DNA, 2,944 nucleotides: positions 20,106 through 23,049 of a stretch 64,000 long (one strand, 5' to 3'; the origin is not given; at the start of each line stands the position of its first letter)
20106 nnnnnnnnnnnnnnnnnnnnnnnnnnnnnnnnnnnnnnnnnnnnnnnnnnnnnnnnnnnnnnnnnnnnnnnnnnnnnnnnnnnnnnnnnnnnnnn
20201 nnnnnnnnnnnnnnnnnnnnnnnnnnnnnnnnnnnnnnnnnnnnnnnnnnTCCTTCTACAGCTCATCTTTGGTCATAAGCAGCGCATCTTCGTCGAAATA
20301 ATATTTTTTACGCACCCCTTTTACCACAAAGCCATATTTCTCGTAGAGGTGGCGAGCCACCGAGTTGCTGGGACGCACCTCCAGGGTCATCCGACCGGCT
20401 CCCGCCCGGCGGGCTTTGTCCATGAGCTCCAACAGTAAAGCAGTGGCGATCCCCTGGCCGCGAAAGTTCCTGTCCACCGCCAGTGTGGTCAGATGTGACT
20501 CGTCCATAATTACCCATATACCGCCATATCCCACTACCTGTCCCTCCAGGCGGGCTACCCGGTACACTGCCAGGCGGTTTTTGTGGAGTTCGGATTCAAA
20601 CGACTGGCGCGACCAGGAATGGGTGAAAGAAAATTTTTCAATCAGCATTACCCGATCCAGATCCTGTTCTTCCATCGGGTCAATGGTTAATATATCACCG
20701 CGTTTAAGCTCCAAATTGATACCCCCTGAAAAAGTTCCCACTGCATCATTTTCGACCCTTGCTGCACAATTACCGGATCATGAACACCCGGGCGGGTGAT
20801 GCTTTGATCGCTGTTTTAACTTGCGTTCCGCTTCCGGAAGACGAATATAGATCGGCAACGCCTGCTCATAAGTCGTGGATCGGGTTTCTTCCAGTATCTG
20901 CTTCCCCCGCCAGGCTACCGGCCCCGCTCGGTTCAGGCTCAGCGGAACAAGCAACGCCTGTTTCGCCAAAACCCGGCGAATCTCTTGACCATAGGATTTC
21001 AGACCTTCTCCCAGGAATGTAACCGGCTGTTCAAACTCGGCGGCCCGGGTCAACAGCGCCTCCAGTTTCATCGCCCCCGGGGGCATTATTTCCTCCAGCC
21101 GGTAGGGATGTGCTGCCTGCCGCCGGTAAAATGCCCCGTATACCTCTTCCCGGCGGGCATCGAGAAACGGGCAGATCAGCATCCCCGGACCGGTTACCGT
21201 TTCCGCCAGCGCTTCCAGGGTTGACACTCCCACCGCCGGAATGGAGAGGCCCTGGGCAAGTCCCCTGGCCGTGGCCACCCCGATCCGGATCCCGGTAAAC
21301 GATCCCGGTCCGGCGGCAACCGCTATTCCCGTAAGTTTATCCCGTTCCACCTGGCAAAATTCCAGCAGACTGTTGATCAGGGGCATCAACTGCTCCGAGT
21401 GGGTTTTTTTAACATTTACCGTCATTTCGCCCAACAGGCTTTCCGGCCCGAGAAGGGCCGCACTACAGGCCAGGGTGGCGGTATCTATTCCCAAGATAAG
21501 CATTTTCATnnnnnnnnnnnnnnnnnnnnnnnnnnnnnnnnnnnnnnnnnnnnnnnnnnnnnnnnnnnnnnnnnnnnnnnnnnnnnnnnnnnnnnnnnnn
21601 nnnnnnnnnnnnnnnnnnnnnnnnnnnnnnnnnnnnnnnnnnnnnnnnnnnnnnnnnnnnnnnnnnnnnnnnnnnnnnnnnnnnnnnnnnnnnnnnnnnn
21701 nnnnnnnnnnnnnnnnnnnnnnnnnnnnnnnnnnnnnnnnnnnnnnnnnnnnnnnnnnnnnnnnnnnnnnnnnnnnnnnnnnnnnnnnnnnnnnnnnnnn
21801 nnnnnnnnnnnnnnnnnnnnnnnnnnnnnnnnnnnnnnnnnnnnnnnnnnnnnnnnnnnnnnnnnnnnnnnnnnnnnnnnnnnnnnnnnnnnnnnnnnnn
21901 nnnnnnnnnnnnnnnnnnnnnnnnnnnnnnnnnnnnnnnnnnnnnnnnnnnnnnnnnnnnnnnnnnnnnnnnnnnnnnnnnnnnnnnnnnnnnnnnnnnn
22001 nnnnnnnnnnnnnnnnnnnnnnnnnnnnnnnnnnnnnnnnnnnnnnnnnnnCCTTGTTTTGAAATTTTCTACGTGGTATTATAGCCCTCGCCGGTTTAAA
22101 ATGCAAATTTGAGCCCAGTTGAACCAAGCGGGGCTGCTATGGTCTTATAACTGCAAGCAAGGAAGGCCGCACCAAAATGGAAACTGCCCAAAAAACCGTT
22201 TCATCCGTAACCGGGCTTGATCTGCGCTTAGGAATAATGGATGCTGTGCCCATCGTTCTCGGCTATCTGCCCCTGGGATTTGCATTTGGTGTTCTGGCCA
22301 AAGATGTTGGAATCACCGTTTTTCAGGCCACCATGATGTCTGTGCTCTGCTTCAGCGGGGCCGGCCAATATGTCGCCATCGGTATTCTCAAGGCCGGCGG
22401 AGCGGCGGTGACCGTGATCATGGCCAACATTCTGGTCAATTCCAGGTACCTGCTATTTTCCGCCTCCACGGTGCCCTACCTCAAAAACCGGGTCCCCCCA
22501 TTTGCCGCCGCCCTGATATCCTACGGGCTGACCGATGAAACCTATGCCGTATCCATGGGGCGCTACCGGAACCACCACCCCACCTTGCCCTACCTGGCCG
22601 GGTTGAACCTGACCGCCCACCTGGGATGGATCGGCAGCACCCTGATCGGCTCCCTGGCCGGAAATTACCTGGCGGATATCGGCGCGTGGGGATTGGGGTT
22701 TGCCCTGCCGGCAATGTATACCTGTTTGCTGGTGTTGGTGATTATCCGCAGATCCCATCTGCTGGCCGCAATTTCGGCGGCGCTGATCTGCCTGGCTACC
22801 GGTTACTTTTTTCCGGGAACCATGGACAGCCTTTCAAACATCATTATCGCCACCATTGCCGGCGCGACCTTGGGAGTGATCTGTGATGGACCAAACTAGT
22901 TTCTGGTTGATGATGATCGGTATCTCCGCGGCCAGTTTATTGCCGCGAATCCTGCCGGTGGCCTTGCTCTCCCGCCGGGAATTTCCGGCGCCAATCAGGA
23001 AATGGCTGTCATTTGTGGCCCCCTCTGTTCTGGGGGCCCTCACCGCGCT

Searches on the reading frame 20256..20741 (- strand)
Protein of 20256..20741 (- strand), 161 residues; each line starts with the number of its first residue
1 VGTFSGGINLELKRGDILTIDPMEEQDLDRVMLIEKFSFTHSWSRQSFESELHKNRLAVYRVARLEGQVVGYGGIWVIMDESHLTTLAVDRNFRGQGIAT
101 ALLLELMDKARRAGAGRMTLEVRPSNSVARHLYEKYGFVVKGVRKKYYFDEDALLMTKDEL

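Call 10: search_protein_families(library=pfam, proteins=[window:20256-20741:-], max_evalue=0.00001)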
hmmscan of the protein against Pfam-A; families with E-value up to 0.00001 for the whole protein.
window:20256-20741:- (161 aa): 5 families
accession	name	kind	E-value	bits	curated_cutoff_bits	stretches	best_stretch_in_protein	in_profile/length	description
PF00583.31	Acetyltransf_1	-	9.6e-23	81.1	20.7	1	30-138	3-116/116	Acetyltransferase (GNAT) family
PF13673.13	Acetyltransf_10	-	1.6e-16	60.9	23.6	1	38-143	12-112/128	Acetyltransferase (GNAT) domain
PF13508.13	Acetyltransf_7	-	3.5e-16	59.8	27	1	61-139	6-83/84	Acetyltransferase (GNAT) domain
PF13302.13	Acetyltransf_3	-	1.7e-07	32.5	25.4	1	19-139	3-138/138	Acetyltransferase (GNAT) domain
PF08445.16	FR47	-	3e-07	30.8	22.1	1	80-141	20-80/86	FR47-like protein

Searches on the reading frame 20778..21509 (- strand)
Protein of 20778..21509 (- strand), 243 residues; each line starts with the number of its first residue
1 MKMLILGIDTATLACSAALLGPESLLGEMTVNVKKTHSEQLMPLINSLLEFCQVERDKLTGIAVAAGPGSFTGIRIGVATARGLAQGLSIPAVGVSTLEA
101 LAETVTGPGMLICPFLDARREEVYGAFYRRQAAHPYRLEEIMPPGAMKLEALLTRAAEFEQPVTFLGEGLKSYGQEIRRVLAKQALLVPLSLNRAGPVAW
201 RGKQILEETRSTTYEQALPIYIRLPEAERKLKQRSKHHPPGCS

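Call 10: search_protein_families(library=pfam, proteins=[window:20778-21509:-], max_evalue=0.00001)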
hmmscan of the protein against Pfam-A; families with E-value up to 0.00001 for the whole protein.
window:20778-21509:- (243 aa): 1 family
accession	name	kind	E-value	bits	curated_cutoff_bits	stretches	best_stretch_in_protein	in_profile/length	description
PF00814.31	TsaD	-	4.9e-30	105.6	24.8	1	33-173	25-187/264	tRNA N6-adenosine threonylcarbamoyltransferase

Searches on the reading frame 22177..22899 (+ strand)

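Call 10: search_protein_families(library=pfam, proteins=[window:22177-22899:+], max_evalue=0.00001)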
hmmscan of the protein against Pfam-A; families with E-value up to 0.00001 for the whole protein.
window:22177-22899:+ (240 aa): 1 family
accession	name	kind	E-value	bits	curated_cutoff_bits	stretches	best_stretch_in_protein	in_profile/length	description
PF03591.19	AzlC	-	2.4e-40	138.6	32.1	1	25-165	1-137/137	AzlC protein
